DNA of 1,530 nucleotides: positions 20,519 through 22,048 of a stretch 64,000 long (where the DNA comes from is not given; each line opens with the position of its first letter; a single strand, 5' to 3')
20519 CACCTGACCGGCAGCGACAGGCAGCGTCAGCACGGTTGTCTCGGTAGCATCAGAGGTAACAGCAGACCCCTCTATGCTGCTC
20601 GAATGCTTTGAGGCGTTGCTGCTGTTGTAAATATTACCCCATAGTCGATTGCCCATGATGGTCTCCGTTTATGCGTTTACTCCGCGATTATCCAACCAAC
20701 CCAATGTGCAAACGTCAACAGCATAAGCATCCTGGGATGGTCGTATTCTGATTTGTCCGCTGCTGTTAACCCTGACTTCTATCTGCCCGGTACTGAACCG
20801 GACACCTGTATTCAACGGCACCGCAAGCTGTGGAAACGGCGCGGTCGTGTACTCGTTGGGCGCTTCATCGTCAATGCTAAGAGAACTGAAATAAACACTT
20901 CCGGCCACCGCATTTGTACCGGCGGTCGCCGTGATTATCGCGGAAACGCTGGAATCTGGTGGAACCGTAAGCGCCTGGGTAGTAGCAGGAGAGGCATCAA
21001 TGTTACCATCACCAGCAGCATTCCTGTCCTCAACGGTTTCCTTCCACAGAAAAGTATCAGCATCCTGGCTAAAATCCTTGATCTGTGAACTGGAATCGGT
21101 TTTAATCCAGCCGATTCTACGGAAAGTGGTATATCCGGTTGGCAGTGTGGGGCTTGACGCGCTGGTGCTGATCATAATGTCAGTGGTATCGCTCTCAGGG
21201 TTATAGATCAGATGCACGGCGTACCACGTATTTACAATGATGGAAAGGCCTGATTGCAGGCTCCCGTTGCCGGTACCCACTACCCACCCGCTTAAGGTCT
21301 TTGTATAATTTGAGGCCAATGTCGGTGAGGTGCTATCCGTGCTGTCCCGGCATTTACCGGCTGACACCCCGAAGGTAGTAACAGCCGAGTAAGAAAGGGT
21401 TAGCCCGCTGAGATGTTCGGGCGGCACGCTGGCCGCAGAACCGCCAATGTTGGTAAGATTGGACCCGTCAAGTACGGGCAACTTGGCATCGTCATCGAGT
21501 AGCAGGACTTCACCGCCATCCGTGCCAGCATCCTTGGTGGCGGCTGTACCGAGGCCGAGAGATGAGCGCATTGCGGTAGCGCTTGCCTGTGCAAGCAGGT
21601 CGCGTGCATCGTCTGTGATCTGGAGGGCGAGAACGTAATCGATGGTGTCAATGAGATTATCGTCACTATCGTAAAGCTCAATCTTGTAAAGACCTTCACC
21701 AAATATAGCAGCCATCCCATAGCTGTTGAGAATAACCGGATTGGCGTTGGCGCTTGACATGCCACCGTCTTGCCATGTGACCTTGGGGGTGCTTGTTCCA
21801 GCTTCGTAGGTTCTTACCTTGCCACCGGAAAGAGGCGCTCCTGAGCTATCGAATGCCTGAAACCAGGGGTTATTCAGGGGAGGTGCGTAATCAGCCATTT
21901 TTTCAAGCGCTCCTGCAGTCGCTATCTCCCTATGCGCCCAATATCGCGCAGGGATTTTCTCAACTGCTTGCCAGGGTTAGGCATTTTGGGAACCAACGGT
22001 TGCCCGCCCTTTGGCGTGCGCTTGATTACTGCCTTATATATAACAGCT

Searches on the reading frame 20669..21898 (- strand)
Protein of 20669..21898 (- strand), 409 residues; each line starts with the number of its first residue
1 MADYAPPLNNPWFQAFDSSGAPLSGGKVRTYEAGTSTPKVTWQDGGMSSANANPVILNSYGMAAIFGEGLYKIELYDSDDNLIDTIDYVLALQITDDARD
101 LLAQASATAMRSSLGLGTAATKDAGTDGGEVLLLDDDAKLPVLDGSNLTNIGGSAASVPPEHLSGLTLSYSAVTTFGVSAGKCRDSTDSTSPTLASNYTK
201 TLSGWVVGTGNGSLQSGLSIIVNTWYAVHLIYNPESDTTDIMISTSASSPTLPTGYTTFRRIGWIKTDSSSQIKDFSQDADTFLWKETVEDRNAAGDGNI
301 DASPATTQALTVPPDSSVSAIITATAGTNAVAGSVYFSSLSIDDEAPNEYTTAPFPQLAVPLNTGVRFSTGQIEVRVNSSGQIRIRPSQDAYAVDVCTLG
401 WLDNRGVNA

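Call 27: search_protein_families(library=phrogs, proteins=[window:20669-21898:-], max_evalue=0.001)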
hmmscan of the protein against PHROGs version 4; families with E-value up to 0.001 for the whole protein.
window:20669-21898:- (409 aa): 1 family
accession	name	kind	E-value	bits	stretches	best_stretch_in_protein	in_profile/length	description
phrog_26190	-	unknown function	5.7e-12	46.5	1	15-87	13-87/260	-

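Call 50: search_protein_families(library=pfam, proteins=[window:20669-21898:-], max_evalue=0.01)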
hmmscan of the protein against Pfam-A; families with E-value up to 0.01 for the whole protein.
window:20669-21898:- (409 aa): 0 families
